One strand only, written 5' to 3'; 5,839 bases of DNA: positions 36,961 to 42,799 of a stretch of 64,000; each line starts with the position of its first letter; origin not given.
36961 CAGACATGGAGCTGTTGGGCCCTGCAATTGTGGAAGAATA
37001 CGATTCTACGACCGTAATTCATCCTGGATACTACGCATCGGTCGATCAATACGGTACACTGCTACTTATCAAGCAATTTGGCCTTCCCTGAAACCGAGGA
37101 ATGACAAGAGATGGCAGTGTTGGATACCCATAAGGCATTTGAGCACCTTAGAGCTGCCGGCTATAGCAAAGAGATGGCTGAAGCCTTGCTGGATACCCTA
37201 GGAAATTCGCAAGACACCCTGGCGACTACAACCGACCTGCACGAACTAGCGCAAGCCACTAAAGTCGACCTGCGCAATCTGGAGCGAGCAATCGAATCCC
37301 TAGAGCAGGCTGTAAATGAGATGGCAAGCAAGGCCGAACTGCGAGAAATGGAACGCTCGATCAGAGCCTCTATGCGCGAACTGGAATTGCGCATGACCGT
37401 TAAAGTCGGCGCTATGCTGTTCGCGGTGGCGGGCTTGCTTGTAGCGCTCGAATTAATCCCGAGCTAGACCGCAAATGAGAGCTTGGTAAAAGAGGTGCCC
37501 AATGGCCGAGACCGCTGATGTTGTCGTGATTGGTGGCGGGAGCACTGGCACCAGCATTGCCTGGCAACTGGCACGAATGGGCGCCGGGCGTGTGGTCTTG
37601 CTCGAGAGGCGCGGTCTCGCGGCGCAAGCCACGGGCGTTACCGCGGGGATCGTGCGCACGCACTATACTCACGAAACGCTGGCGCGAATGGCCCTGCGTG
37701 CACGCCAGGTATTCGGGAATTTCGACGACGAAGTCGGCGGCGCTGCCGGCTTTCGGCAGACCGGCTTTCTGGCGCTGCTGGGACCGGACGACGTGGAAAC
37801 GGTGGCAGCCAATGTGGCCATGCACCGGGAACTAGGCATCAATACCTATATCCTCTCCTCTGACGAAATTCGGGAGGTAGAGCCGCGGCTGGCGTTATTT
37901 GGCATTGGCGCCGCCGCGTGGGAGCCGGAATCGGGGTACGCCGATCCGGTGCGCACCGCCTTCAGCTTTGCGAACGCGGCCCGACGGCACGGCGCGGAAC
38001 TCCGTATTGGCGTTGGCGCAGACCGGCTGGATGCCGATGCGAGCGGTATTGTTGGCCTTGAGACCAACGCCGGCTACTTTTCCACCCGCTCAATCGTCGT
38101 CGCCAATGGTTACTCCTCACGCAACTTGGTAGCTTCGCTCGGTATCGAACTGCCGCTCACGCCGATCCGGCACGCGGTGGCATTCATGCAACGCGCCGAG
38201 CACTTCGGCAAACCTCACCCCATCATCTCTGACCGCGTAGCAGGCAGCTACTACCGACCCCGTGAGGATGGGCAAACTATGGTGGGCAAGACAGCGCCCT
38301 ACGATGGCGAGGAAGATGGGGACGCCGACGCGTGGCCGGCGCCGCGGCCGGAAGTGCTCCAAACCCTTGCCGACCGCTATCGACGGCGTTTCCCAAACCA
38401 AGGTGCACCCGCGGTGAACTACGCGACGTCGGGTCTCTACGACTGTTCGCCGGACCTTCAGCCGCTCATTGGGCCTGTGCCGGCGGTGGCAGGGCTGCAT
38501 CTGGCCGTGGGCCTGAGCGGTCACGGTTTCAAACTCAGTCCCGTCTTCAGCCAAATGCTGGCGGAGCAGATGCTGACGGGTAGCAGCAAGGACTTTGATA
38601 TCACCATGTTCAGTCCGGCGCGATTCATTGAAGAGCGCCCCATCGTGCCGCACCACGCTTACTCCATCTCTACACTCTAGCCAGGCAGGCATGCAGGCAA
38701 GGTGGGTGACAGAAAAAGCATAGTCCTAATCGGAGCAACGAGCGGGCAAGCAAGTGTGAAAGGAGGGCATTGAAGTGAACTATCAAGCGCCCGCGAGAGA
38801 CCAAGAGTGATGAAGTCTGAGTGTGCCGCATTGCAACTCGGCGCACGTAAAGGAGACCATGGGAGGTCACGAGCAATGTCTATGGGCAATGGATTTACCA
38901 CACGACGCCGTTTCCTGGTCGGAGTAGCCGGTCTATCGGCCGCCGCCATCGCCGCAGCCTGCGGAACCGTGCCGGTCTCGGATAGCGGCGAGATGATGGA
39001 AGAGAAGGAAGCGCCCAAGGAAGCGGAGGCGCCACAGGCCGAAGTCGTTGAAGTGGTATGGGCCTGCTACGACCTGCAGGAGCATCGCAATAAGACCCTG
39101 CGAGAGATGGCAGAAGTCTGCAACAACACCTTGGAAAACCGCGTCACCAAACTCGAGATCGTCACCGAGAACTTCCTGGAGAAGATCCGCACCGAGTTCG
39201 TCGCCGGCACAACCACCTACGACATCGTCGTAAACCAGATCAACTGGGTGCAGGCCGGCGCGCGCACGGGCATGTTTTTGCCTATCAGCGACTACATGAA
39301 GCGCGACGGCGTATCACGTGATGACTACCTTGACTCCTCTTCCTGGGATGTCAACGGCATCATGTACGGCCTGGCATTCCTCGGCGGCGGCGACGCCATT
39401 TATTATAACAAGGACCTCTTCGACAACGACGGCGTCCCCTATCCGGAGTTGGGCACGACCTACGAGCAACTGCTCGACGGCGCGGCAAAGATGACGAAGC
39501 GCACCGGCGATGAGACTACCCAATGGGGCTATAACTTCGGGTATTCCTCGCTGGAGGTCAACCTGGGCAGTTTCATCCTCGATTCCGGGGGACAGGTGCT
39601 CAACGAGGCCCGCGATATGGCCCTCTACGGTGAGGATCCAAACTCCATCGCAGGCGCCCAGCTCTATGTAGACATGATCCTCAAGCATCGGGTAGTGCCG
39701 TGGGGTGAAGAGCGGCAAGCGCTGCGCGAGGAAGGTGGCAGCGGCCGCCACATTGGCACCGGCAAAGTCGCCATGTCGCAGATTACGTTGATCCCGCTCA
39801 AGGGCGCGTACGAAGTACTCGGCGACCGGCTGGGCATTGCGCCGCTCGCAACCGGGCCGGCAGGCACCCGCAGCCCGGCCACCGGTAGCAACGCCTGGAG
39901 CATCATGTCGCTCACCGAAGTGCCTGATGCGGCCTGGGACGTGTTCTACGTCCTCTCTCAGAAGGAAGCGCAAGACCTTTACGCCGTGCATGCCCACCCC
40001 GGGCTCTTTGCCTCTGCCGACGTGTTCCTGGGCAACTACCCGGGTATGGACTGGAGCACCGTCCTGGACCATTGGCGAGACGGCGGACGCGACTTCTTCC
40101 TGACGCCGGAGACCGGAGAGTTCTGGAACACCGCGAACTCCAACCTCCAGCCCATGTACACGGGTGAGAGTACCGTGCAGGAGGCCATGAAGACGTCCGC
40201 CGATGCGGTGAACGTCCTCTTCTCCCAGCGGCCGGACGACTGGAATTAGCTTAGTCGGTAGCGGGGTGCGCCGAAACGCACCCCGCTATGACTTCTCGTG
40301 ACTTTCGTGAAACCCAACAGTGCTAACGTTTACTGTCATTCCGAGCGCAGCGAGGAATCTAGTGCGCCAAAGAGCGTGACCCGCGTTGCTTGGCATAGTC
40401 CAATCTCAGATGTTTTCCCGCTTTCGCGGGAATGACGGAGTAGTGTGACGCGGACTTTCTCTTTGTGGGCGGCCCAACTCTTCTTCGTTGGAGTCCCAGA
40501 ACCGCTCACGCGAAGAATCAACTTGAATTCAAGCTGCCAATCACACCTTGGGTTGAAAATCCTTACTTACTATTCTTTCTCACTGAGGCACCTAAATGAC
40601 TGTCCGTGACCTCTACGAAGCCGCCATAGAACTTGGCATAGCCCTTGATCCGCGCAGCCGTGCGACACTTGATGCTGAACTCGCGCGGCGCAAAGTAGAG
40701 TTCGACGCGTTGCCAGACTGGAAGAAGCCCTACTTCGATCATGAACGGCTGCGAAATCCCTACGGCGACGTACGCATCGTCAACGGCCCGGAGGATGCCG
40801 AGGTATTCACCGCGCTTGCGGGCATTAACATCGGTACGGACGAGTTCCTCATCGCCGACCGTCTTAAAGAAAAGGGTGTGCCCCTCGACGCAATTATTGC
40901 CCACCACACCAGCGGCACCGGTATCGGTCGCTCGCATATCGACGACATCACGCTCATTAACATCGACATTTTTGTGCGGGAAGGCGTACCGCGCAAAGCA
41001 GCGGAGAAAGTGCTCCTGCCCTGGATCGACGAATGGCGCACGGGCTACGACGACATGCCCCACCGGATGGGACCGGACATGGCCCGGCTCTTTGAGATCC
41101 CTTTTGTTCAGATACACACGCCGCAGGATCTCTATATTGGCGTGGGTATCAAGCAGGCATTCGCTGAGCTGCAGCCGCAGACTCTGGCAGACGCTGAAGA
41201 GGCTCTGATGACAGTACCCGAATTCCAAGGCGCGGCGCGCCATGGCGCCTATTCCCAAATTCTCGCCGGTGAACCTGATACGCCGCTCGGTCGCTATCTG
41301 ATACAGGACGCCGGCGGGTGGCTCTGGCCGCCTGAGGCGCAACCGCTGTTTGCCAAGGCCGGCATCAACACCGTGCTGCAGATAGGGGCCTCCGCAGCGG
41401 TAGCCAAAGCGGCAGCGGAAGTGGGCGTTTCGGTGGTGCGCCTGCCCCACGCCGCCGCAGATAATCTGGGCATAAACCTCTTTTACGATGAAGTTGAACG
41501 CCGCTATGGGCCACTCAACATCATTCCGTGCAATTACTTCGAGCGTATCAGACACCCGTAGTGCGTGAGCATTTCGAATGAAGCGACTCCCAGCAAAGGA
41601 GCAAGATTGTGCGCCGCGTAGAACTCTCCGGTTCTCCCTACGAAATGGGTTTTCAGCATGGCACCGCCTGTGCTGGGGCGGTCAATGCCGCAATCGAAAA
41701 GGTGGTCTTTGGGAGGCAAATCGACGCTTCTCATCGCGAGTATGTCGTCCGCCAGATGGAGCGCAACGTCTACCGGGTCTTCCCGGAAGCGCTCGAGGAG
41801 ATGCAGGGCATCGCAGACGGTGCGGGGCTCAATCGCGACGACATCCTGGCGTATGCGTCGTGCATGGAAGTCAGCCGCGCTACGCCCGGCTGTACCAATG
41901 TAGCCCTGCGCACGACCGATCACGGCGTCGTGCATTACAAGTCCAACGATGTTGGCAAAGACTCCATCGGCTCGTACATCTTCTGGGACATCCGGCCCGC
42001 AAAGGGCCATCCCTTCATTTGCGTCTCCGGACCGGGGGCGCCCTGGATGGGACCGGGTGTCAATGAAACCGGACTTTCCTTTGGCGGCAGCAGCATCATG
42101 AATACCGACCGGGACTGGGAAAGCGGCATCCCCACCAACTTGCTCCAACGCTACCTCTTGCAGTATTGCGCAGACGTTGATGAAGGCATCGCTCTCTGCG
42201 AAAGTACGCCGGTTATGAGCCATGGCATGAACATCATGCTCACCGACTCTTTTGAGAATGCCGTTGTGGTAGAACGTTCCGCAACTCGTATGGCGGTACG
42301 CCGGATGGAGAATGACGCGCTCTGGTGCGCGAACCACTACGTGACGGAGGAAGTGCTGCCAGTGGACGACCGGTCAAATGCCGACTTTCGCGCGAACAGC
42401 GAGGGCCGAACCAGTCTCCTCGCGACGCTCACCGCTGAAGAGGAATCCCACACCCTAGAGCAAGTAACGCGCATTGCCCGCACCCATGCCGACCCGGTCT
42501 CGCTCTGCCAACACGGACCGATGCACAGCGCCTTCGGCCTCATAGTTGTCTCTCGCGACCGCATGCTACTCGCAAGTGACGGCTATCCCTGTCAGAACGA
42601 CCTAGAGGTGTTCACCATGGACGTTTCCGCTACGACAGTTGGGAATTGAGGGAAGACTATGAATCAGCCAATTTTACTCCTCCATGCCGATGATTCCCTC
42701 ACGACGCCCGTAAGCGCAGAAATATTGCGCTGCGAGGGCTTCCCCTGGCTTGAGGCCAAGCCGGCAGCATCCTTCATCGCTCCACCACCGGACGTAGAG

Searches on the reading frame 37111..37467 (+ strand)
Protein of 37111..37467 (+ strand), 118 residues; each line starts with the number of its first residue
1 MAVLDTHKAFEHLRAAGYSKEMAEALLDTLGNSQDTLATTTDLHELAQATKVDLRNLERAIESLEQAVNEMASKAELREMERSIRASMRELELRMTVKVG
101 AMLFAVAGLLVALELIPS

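Call 11: search_protein_families(library=pfam, proteins=[window:37111-37467:+], max_evalue=0.001)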
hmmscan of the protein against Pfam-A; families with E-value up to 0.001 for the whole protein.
window:37111-37467:+ (118 aa): 2 families
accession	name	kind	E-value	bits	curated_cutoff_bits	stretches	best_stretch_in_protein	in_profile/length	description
PF19508.4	DUF6042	-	0.0001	22.5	26.8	1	8-75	123-193/219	Family of unknown function (DUF6042)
PF07798.16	CCDC90-like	-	0.00022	21.5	33.5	0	5-95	2-95/175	Coiled-coil domain-containing protein 90-like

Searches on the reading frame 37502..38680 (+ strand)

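Call 11: search_protein_families(library=pfam, proteins=[window:37502-38680:+], max_evalue=0.001)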
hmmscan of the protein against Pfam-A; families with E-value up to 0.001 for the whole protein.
window:37502-38680:+ (392 aa): 4 families
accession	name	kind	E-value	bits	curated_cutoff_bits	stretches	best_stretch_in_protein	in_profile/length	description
PF01266.30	DAO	-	9.7e-65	219.8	27.9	1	6-355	1-352/353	FAD dependent oxidoreductase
PF07992.20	Pyr_redox_2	-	5.3e-05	23.2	26.1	0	6-38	144-175/291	Pyridine nucleotide-disulphide oxidoreductase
PF12831.13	FAD_oxidored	-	0.00074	19.4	27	1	6-39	1-33/416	FAD dependent oxidoreductase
PF01134.28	GIDA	-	0.00081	19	22.1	0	6-34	1-28/391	Glucose inhibited division protein A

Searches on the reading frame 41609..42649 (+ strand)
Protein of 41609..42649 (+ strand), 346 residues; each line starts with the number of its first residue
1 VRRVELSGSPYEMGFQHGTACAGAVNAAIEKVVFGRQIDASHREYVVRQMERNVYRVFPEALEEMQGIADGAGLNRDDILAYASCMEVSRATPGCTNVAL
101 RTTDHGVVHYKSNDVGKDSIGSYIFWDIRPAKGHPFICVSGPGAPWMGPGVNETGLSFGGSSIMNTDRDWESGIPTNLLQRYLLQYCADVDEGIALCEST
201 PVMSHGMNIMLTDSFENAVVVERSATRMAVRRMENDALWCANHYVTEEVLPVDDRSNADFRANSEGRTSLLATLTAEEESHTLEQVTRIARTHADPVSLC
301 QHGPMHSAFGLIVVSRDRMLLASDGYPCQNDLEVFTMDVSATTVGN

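Call 11: search_protein_families(library=pfam, proteins=[window:41609-42649:+], max_evalue=0.001)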
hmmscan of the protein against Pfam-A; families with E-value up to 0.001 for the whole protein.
window:41609-42649:+ (346 aa): 1 family
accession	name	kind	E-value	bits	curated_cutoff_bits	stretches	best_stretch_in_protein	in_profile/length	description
PF03417.21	AAT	-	2.6e-16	60.4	23.2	1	111-284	11-175/225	Acyl-coenzyme A:6-aminopenicillanic acid acyl-transferase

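Call 54: search_protein_families(library=pfam, proteins=[window:41609-42649:+], max_evalue=0.1)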
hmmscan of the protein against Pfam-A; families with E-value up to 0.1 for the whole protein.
window:41609-42649:+ (346 aa): 2 families
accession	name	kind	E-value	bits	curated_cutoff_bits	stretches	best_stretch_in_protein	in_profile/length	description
PF03417.21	AAT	-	2.6e-16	60.4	23.2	1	111-284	11-175/225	Acyl-coenzyme A:6-aminopenicillanic acid acyl-transferase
PF02275.23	CBAH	-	0.034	14.2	20.4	1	146-231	65-165/316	Linear amide C-N hydrolases, choloylglycine hydrolase family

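Call 55: search_protein_families(library=ncbifam, proteins=[window:41609-42649:+], max_evalue=0.01)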
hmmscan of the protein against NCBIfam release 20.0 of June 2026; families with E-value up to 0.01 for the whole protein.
window:41609-42649:+ (346 aa): 1 family
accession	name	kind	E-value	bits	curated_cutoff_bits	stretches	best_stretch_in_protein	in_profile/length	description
NF040521.1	C45_proenzyme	subfamily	1.9e-53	181.9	85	1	7-303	1-291/313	C45 family autoproteolytic acyltransferase/hydrolase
